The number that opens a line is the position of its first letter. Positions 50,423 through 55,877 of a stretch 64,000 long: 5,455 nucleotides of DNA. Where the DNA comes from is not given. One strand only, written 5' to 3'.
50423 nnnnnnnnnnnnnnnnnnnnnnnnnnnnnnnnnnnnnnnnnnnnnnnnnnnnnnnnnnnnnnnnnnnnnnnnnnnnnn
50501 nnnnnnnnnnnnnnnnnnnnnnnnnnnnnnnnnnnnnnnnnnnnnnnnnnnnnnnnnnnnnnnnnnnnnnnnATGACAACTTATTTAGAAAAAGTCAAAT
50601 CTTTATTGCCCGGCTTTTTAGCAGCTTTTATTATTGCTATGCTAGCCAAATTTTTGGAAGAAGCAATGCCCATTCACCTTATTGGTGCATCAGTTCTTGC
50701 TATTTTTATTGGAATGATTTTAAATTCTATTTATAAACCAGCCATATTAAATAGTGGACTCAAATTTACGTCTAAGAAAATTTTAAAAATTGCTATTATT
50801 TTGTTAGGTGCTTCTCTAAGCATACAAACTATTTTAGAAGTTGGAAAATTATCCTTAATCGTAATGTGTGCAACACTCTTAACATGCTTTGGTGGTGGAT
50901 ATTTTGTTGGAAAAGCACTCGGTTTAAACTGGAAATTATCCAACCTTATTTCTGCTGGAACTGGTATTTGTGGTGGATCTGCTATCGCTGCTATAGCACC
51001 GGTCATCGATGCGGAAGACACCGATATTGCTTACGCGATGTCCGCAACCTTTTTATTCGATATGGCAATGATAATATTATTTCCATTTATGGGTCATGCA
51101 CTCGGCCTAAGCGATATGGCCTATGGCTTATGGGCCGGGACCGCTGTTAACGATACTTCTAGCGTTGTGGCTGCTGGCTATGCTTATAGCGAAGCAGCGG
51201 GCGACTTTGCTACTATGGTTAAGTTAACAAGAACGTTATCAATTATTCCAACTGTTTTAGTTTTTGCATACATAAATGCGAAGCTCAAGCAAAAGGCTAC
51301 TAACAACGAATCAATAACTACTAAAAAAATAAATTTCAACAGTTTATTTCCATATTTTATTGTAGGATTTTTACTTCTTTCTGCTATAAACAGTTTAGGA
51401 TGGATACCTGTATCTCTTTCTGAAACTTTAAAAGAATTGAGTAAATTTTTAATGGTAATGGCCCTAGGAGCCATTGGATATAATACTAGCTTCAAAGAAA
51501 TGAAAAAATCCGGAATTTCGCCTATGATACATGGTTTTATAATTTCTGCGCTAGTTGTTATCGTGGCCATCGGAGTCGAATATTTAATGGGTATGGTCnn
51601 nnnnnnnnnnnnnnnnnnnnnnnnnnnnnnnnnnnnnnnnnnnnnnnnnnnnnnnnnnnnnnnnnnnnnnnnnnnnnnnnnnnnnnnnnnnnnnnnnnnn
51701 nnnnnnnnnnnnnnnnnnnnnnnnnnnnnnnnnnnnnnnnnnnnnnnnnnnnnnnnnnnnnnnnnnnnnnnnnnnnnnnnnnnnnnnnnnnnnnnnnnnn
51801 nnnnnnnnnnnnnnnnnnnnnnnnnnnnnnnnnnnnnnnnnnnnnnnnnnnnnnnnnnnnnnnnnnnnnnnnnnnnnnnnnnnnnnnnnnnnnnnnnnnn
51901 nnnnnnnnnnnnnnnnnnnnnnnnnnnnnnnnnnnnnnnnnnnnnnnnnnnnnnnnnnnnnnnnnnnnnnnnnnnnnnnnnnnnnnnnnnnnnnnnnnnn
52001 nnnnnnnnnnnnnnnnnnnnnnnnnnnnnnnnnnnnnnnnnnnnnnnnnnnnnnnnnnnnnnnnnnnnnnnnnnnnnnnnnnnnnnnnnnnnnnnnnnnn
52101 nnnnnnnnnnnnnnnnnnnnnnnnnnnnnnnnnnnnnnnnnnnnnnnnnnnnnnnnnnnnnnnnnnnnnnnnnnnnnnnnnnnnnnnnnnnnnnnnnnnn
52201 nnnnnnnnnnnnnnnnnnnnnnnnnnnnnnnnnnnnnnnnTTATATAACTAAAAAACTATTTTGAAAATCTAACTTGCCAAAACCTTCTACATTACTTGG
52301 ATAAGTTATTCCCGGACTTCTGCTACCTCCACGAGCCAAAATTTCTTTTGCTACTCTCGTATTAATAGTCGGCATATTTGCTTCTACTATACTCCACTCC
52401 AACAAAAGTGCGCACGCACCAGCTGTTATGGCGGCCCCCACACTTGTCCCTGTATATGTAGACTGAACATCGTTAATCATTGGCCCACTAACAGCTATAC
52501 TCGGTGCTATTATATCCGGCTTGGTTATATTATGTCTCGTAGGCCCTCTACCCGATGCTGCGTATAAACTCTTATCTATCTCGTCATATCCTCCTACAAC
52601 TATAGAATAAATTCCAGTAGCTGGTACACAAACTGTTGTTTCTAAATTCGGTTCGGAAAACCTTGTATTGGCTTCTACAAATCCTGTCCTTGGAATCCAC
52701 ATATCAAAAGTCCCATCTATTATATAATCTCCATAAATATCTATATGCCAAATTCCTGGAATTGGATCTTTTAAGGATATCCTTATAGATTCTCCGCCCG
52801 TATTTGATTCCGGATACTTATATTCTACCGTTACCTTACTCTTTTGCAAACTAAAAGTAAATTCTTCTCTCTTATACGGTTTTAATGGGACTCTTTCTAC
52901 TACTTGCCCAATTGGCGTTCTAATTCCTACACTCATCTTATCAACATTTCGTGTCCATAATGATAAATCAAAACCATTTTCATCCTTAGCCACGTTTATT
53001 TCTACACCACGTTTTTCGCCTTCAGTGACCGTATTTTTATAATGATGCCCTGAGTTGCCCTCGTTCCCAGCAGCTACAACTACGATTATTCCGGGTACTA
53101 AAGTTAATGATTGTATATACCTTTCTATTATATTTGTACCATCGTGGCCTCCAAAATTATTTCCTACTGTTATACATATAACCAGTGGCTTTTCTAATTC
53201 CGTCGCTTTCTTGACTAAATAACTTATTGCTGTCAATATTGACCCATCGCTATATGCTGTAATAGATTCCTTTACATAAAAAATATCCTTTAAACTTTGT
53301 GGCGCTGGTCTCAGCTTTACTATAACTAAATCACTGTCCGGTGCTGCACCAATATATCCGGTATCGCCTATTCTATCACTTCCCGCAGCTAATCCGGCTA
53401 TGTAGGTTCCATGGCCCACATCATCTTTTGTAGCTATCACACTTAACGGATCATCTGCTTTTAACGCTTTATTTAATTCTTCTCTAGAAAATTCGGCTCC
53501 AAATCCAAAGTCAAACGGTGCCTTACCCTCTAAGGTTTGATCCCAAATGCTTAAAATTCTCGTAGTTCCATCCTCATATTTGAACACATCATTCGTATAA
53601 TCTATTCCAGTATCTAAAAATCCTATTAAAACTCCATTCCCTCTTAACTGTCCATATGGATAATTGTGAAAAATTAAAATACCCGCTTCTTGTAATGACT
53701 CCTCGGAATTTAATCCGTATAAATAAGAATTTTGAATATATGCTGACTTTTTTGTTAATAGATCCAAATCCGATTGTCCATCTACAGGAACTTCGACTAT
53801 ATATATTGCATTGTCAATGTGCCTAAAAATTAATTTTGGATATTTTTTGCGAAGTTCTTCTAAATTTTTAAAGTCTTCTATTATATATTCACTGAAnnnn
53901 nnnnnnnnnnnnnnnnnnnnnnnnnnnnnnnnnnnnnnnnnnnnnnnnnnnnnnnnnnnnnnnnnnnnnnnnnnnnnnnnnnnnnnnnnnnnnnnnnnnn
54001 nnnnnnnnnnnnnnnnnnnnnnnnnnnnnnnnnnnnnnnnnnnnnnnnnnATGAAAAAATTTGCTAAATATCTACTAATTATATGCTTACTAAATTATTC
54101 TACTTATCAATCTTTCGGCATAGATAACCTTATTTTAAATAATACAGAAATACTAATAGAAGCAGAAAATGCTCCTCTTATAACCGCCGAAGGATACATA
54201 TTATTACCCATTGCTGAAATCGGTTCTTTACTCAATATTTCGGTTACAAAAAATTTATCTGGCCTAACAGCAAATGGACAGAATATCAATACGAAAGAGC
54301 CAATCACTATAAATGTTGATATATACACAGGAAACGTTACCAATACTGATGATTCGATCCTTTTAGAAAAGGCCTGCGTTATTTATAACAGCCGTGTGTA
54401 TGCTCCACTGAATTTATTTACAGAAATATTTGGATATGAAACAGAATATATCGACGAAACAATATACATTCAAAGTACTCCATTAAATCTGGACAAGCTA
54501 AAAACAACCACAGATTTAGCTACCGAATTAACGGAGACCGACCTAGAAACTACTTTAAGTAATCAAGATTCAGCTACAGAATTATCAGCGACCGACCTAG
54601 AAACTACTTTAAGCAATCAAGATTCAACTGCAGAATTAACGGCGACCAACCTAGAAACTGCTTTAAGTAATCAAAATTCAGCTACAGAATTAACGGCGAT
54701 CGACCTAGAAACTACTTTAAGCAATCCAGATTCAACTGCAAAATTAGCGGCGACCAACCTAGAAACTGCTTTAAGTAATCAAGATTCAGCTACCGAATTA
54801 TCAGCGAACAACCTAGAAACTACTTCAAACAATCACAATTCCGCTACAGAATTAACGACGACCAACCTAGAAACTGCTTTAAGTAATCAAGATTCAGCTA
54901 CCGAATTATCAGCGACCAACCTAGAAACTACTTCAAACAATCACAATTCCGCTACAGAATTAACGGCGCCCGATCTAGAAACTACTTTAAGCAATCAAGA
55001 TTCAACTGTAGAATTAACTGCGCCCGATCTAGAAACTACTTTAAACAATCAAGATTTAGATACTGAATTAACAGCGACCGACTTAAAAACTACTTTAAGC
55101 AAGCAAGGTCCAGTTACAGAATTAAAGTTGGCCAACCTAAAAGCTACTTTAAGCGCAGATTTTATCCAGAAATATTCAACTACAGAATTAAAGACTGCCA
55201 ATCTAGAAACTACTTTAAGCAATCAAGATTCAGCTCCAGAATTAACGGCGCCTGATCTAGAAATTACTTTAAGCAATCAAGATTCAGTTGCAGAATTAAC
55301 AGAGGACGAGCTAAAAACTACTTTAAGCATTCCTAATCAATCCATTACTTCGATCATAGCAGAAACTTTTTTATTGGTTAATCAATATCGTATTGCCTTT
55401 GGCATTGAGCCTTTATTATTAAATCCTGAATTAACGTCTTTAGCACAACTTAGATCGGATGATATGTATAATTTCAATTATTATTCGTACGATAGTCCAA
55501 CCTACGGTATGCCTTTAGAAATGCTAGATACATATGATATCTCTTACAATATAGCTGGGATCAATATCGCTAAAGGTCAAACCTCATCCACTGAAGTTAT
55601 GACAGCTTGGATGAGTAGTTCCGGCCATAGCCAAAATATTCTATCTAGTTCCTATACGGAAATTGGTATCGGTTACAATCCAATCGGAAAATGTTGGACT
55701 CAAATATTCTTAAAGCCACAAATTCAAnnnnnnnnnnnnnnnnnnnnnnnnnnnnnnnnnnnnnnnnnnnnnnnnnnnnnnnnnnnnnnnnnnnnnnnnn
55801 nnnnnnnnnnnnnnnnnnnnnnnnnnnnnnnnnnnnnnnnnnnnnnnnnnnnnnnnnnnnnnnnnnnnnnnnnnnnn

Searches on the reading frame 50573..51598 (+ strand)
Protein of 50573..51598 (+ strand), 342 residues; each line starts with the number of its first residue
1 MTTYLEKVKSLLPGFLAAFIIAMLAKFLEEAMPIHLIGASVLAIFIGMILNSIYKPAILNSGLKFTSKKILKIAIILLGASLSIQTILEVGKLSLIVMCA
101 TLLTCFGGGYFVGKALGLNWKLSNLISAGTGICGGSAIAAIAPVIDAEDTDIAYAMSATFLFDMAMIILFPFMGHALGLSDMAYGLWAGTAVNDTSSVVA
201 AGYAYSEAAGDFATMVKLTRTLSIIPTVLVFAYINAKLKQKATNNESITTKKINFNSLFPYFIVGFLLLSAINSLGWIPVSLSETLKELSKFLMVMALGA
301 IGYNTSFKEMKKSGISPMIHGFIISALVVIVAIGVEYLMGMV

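Call 27: search_protein_families(library=pfam, proteins=[window:50573-51598:+])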
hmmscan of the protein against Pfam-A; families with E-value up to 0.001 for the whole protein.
window:50573-51598:+ (342 aa): 1 family
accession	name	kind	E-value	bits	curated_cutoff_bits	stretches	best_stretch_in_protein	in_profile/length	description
PF03601.19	Cons_hypoth698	-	3.6e-78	263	24.5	1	13-319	1-302/304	Conserved hypothetical protein 698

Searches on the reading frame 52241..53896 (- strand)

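Call 27: search_protein_families(library=pfam, proteins=[window:52241-53896:-])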
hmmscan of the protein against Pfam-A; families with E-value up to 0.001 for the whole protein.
window:52241-53896:- (551 aa): 1 family
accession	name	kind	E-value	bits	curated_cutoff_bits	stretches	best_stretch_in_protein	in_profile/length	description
PF00082.27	Peptidase_S8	-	8.2e-20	71.7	21.8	2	86-283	1-161/288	Subtilase family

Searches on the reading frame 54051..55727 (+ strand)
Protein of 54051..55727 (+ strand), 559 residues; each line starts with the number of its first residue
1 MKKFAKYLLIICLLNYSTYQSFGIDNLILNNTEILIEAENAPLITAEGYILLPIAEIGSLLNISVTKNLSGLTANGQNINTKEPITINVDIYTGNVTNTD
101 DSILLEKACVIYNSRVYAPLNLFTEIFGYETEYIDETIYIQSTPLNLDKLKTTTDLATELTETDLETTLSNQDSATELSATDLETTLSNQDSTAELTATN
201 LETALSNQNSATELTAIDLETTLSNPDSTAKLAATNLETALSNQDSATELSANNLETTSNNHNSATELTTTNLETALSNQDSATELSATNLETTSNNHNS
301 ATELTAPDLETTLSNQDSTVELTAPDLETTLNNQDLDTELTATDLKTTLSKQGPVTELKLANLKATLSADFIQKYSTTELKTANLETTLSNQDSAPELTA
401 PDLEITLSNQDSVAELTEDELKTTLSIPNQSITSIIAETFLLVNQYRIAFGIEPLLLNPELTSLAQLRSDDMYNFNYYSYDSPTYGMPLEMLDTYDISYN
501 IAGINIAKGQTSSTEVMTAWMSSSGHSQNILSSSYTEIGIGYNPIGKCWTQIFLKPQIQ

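Call 27: search_protein_families(library=pfam, proteins=[window:54051-55727:+])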
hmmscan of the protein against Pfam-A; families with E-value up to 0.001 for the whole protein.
window:54051-55727:+ (559 aa): 2 families
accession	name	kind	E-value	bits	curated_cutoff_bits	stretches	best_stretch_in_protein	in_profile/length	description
PF00188.32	CAP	-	1.9e-14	55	21.1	1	442-551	3-115/117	Cysteine-rich secretory protein family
PF07833.16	Cu_amine_oxidN1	-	5.2e-08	33.2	24.2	1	30-137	3-103/108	Copper amine oxidase N-terminal domain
